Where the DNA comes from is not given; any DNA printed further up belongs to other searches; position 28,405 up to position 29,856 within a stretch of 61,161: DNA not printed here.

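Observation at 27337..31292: Divergent MurE paralogue + large GNAT + membrane-anchored C39-like protein: candidate unrecognised peptide-ligation / cell-envelope modification module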

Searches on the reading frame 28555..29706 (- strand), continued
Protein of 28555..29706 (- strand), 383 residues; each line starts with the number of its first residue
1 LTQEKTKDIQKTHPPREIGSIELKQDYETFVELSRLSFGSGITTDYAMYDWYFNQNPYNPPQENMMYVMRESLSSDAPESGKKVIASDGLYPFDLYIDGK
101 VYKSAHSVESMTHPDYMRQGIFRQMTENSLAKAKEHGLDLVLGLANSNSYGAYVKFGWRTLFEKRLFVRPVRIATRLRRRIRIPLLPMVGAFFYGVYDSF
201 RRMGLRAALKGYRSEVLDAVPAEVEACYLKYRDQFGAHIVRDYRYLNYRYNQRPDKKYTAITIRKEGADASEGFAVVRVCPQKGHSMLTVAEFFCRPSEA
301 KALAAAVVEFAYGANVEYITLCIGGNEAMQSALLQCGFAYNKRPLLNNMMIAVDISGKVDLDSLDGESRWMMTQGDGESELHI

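Call 71: search_protein_families(library=pfam, proteins=[L094:8398-10104:+, L094:10247-10882:+, L094:3079-5487:+, L099:5107-5886:+, L093:4808-6943:+, L093:3012-3509:+, L093:1727-2935:+, L094:639-2873:+], max_evalue=0.0001)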
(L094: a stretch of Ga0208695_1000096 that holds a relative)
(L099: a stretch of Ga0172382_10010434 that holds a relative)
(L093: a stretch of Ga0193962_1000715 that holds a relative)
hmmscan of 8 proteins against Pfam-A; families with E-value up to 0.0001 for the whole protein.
L094:8398-10104:+ (568 aa): 3 families
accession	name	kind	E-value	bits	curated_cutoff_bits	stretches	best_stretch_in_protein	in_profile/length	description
PF00750.26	tRNA-synt_1d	-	3.2e-99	332.6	23.3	1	101-439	9-349/349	tRNA synthetases class I (R), catalytic domain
PF05746.21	DALR_1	-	4.3e-32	111.1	22.3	1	453-568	1-117/117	DALR anticodon binding domain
PF03485.21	Arg_tRNA_synt_N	-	2.4e-18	67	21.5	1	6-84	10-85/85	Arginyl tRNA synthetase N terminal domain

L094:10247-10882:+ (211 aa): 1 family
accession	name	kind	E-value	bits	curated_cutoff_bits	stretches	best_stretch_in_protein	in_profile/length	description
PF01464.25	SLT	-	1.8e-20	73.1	21.3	1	84-192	9-115/117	Transglycosylase SLT domain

L094:3079-5487:+ (802 aa): 3 families
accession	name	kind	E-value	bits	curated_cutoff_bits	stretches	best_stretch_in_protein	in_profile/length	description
PF00488.27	MutS_V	-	9.7e-33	114.2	30.2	1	341-523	1-185/188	MutS domain V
PF01713.27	Smr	-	5.8e-27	94.1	25.7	1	727-802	1-77/77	Smr domain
PF20297.4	MSSS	-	2.5e-12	46.7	26.8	1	657-697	2-42/42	MutS2 and Smr-associated SH3 domain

L099:5107-5886:+ (259 aa): 1 family
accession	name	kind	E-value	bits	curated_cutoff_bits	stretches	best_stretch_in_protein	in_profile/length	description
PF02567.21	PhzC-PhzF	-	8.7e-49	166.9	27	1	6-247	1-274/281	Phenazine biosynthesis-like protein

L093:4808-6943:+ (711 aa): 2 families
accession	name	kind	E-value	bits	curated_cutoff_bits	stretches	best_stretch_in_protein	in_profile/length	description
PF07833.16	Cu_amine_oxidN1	-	4.8e-31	107.3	24.2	1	39-149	2-107/108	Copper amine oxidase N-terminal domain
PF01832.25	Glucosaminidase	-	1.4e-28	100.5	30.2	1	567-703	4-123/123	Mannosyl-glycoprotein endo-beta-N-acetylglucosaminidase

L093:3012-3509:+ (165 aa): 1 family
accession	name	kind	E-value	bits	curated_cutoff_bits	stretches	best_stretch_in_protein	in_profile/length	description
PF01613.24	Flavin_Reduct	-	1.1e-29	104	27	1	21-152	10-139/153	Flavin reductase like domain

L093:1727-2935:+ (402 aa): 1 family
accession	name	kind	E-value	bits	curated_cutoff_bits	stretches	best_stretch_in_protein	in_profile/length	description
PF06772.16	LtrA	-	2.7e-32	112.9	31.9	1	29-375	1-346/356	Bacterial low temperature requirement A protein (LtrA)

L094:639-2873:+ (744 aa): 2 families
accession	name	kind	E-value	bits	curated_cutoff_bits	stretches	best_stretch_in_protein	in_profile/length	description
PF01136.24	Peptidase_U32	-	4.9e-92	307.9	22.4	2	97-317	3-228/233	Peptidase family U32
PF12392.13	DUF3656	-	3.3e-18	66.8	22.1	1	340-449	9-107/109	Collagenase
